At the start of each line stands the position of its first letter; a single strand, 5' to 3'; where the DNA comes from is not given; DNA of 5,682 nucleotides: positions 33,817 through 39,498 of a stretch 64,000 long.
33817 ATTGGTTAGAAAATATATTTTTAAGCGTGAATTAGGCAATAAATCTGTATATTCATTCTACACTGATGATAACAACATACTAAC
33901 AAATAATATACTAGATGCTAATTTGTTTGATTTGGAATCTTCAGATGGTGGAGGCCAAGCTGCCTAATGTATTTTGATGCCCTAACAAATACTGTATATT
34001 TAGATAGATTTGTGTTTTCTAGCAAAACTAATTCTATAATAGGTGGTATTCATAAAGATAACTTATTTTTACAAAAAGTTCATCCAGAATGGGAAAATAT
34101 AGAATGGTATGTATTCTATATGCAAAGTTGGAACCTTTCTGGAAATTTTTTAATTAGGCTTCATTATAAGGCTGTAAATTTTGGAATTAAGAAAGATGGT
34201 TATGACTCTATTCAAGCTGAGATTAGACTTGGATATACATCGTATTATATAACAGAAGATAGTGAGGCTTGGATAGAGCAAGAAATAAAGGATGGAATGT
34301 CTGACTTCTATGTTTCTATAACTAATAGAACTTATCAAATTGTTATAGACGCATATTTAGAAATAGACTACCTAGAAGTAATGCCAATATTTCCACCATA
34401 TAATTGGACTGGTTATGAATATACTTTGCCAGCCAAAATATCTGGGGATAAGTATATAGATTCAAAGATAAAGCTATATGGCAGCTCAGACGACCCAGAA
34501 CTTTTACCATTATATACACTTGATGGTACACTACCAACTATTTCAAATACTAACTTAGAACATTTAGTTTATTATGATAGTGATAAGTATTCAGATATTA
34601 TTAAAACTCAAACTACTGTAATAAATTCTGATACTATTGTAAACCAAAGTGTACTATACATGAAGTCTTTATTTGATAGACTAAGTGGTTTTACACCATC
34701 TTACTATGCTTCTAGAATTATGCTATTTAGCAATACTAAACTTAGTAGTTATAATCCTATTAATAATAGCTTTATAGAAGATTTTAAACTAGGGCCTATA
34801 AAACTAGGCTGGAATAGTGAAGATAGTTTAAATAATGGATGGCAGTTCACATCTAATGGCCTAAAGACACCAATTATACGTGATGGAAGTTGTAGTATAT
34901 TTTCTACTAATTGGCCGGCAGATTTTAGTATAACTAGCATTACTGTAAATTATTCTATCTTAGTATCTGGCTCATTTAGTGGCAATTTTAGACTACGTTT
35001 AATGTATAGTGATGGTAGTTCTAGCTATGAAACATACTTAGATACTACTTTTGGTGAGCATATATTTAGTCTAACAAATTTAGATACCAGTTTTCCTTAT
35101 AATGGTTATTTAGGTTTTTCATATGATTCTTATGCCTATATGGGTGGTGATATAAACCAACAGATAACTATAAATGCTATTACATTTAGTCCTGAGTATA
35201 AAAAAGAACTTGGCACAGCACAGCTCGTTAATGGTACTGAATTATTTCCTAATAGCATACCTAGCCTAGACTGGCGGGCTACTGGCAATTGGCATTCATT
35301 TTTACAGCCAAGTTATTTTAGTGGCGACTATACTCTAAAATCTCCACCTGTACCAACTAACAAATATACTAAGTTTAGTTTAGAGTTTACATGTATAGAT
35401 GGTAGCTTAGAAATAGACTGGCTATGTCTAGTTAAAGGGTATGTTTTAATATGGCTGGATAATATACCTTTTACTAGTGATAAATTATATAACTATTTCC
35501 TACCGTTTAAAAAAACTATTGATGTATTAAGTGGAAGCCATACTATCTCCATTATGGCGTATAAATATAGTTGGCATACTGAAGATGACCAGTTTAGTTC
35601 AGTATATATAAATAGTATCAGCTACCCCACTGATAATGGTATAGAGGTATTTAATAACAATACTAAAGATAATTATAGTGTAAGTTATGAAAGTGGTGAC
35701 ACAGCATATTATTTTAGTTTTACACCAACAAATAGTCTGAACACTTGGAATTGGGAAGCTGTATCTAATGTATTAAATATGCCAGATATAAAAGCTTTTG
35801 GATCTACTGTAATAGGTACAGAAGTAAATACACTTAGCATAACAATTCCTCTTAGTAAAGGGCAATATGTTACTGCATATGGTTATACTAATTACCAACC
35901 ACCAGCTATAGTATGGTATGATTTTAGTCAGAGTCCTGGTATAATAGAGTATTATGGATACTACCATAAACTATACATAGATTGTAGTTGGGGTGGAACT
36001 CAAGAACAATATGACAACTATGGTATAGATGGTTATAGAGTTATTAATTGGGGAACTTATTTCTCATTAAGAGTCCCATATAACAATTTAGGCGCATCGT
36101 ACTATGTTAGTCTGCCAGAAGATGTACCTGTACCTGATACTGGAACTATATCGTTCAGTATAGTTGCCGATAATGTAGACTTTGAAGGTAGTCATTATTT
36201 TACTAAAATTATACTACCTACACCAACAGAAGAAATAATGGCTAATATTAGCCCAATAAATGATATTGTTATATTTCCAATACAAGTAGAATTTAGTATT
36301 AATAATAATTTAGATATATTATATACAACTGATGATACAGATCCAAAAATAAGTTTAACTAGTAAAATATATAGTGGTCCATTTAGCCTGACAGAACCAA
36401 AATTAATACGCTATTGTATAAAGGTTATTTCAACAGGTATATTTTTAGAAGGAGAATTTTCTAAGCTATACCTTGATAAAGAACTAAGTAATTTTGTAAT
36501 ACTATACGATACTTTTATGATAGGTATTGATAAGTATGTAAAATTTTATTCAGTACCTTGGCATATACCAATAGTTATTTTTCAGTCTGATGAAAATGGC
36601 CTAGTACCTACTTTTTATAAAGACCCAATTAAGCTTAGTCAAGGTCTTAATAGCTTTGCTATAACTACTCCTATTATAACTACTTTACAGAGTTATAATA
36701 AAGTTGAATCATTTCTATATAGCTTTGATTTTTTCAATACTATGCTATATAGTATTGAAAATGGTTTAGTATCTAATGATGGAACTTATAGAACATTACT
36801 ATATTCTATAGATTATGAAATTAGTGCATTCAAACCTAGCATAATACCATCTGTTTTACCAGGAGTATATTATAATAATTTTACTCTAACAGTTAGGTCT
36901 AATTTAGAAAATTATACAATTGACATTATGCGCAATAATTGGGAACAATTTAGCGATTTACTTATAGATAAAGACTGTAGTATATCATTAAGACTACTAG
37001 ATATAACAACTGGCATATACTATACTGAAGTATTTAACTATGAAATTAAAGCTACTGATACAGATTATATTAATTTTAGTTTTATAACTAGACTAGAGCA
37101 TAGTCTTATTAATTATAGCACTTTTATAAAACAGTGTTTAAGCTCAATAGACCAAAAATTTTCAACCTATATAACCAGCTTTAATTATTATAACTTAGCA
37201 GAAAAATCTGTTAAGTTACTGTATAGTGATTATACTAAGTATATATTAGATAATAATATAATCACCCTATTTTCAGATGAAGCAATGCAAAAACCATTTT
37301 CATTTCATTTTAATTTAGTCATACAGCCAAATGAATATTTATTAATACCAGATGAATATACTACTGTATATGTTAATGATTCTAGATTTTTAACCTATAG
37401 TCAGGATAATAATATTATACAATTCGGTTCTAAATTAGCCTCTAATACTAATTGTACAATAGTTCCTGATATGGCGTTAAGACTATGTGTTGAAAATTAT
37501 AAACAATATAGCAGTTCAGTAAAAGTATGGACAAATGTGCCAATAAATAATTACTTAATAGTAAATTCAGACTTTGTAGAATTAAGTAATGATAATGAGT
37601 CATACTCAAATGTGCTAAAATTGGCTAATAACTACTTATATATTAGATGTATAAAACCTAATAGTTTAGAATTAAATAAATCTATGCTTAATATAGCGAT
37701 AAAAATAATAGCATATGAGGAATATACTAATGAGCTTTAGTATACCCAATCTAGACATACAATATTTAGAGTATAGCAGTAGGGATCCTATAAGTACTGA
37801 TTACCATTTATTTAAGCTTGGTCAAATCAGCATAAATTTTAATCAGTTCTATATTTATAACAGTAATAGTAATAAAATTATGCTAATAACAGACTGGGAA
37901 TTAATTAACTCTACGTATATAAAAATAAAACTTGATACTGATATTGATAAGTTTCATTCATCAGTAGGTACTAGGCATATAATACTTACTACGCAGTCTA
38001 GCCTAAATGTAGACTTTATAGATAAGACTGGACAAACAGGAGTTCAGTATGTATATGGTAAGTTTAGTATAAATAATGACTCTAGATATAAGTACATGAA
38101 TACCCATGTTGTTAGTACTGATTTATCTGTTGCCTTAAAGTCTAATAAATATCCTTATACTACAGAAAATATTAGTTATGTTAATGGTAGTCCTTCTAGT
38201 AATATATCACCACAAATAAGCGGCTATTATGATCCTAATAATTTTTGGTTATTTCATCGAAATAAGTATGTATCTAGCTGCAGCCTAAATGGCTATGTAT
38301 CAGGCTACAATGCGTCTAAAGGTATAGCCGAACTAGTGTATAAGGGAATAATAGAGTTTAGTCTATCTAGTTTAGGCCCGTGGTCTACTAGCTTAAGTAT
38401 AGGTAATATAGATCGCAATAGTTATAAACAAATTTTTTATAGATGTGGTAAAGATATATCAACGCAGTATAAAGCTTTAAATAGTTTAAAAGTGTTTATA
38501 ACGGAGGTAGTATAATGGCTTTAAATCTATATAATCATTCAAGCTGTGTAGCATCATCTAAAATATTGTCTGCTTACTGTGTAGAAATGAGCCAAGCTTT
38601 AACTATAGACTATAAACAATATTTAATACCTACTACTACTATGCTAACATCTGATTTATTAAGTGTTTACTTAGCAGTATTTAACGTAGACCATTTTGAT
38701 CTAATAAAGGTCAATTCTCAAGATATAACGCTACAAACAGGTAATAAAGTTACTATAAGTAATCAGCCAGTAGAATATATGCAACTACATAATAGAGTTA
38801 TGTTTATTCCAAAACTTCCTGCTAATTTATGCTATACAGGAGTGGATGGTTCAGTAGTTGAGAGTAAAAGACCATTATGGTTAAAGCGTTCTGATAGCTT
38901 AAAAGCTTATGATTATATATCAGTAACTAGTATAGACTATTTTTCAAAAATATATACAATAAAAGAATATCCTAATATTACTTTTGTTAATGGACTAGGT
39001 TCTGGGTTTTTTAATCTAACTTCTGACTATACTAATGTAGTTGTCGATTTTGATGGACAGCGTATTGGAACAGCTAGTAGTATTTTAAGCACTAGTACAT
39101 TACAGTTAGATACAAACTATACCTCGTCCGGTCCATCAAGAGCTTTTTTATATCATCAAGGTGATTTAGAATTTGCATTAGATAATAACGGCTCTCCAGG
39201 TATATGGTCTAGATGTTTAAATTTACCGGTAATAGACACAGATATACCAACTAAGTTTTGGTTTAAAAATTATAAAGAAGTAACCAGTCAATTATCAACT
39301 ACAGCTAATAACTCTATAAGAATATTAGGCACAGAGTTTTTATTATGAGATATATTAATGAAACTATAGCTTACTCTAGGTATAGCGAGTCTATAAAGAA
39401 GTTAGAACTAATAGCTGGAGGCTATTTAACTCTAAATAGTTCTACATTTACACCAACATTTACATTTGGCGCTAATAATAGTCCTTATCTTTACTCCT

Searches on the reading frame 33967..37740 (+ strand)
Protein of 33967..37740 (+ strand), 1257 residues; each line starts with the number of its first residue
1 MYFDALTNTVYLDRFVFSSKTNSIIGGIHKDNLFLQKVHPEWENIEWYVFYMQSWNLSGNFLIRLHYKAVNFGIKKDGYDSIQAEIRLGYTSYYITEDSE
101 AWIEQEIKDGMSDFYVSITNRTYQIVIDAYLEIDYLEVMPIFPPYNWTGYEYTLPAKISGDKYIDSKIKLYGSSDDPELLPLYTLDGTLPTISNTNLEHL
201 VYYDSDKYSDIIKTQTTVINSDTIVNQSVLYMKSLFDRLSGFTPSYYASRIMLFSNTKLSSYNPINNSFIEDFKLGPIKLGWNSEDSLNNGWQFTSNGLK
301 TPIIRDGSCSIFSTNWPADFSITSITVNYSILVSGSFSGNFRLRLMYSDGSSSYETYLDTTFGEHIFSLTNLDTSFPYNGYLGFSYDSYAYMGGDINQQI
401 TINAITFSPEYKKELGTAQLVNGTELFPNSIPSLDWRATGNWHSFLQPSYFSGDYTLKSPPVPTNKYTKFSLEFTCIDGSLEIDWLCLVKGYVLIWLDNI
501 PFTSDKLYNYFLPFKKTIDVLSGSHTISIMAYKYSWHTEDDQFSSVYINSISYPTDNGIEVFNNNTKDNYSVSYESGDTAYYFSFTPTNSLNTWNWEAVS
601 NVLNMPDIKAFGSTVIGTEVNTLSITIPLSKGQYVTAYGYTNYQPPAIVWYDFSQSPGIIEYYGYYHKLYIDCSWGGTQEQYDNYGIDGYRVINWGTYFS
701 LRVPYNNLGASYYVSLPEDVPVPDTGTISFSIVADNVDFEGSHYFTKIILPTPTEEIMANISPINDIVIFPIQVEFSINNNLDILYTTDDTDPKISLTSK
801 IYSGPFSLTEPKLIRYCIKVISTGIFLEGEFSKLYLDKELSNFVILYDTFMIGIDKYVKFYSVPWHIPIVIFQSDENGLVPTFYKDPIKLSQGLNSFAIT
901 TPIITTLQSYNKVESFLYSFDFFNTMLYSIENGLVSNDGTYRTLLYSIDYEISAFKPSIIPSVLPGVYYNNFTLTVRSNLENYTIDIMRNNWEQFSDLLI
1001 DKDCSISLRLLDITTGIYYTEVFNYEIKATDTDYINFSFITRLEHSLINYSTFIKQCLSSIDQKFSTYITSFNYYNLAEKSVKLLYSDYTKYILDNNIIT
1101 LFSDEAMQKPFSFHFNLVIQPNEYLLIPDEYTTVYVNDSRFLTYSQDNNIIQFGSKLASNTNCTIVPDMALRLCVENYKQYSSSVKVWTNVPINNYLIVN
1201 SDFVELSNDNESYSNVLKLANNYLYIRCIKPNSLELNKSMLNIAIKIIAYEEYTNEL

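Call 9: search_protein_families(library=phrogs, proteins=[window:33967-37740:+], max_evalue=0.001)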
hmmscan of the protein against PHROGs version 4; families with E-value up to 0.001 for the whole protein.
window:33967-37740:+ (1257 aa): 0 families

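Call 23: search_protein_families(library=pfam, proteins=[window:33967-37740:+], max_evalue=0.1)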
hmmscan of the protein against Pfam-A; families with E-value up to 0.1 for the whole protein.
window:33967-37740:+ (1257 aa): 2 families
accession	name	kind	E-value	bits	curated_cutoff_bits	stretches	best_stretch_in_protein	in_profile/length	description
PF13287.12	Fn3_assoc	-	2.8e-07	31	23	1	775-816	2-42/59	Fn3 associated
PF13290.12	CHB_HEX_C_1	-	1.6e-06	28.4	22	1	771-817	9-54/67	Chitobiase/beta-hexosaminidase C-terminal domain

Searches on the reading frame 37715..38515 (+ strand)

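Call 23: search_protein_families(library=pfam, proteins=[window:37715-38515:+], max_evalue=0.1)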
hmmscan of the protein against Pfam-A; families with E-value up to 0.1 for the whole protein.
window:37715-38515:+ (266 aa): 1 family
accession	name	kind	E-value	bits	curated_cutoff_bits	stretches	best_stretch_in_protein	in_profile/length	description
PF00147.23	Fibrinogen_C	-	0.018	15.3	22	1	92-217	88-211/221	Fibrinogen beta and gamma chains, C-terminal globular domain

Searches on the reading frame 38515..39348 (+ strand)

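Call 23: search_protein_families(library=pfam, proteins=[window:38515-39348:+], max_evalue=0.1)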
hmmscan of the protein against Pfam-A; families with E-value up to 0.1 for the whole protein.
window:38515-39348:+ (277 aa): 1 family
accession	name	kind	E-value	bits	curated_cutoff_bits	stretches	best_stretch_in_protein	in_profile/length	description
PF09212.16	CBM27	-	0.08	13.6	20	0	24-124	72-166/173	Carbohydrate binding module 27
